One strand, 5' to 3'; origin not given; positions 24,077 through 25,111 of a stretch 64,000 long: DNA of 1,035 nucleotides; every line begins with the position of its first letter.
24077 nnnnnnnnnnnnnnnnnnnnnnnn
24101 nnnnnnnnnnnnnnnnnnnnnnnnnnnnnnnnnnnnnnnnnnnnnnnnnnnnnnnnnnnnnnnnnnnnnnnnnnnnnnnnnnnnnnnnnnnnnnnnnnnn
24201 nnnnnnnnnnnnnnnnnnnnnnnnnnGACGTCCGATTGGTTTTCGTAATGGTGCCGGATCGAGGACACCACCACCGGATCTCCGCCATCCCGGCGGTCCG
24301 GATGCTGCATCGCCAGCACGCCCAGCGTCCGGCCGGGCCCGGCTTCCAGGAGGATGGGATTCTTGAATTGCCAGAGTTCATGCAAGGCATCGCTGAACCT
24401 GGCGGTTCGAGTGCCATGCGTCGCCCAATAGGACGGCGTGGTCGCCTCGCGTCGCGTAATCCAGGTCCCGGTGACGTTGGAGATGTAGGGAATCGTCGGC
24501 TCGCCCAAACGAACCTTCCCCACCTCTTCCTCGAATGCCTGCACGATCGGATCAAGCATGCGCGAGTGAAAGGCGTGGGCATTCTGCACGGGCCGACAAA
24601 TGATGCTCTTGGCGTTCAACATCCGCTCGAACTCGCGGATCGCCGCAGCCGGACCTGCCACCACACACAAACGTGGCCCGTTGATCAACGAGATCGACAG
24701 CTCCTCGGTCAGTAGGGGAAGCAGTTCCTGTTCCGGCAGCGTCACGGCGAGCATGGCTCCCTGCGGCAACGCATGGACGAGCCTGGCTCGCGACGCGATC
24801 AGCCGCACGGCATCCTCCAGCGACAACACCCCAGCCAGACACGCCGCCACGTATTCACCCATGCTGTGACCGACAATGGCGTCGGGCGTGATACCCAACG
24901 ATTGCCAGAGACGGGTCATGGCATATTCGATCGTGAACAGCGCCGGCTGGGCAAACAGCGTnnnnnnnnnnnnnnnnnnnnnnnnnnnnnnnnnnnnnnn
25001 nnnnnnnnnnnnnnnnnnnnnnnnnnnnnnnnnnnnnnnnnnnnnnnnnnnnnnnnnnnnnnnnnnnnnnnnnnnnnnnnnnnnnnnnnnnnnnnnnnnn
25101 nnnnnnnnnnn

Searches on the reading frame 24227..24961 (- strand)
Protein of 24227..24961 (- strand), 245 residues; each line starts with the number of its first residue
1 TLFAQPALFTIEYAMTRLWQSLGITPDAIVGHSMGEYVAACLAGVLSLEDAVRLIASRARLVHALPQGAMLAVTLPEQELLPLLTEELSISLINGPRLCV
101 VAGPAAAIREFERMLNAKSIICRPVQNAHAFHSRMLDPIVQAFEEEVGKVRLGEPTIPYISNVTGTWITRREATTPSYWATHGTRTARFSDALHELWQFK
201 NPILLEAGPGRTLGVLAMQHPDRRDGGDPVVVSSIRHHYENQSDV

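Call 42: search_solved_structures(query=window:24227-24961:-, max_evalue=1e-40, show_alignments=5)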
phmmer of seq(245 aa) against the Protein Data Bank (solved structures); distinct sequences matched with E-value up to 1e-40: 6.
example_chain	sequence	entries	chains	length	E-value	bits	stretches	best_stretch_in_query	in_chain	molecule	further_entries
4qbu_A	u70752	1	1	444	2.1e-56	194.4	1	3-243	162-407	ZmaA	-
5yda_A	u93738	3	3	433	2e-54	188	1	6-239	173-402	PKS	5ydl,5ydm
8xjy_A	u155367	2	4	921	4.1e-54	186.9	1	2-220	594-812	Polyketide synthase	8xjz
8xju_A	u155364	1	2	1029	4.9e-54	186.7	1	2-220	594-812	Polyketide synthase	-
4mz0_A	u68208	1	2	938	2.5e-47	164.7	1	1-213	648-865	CurL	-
9iyw_A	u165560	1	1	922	5.3e-43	150.6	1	2-229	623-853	Polyketide synthase,GfsA KSQ-AncAT chimeric protein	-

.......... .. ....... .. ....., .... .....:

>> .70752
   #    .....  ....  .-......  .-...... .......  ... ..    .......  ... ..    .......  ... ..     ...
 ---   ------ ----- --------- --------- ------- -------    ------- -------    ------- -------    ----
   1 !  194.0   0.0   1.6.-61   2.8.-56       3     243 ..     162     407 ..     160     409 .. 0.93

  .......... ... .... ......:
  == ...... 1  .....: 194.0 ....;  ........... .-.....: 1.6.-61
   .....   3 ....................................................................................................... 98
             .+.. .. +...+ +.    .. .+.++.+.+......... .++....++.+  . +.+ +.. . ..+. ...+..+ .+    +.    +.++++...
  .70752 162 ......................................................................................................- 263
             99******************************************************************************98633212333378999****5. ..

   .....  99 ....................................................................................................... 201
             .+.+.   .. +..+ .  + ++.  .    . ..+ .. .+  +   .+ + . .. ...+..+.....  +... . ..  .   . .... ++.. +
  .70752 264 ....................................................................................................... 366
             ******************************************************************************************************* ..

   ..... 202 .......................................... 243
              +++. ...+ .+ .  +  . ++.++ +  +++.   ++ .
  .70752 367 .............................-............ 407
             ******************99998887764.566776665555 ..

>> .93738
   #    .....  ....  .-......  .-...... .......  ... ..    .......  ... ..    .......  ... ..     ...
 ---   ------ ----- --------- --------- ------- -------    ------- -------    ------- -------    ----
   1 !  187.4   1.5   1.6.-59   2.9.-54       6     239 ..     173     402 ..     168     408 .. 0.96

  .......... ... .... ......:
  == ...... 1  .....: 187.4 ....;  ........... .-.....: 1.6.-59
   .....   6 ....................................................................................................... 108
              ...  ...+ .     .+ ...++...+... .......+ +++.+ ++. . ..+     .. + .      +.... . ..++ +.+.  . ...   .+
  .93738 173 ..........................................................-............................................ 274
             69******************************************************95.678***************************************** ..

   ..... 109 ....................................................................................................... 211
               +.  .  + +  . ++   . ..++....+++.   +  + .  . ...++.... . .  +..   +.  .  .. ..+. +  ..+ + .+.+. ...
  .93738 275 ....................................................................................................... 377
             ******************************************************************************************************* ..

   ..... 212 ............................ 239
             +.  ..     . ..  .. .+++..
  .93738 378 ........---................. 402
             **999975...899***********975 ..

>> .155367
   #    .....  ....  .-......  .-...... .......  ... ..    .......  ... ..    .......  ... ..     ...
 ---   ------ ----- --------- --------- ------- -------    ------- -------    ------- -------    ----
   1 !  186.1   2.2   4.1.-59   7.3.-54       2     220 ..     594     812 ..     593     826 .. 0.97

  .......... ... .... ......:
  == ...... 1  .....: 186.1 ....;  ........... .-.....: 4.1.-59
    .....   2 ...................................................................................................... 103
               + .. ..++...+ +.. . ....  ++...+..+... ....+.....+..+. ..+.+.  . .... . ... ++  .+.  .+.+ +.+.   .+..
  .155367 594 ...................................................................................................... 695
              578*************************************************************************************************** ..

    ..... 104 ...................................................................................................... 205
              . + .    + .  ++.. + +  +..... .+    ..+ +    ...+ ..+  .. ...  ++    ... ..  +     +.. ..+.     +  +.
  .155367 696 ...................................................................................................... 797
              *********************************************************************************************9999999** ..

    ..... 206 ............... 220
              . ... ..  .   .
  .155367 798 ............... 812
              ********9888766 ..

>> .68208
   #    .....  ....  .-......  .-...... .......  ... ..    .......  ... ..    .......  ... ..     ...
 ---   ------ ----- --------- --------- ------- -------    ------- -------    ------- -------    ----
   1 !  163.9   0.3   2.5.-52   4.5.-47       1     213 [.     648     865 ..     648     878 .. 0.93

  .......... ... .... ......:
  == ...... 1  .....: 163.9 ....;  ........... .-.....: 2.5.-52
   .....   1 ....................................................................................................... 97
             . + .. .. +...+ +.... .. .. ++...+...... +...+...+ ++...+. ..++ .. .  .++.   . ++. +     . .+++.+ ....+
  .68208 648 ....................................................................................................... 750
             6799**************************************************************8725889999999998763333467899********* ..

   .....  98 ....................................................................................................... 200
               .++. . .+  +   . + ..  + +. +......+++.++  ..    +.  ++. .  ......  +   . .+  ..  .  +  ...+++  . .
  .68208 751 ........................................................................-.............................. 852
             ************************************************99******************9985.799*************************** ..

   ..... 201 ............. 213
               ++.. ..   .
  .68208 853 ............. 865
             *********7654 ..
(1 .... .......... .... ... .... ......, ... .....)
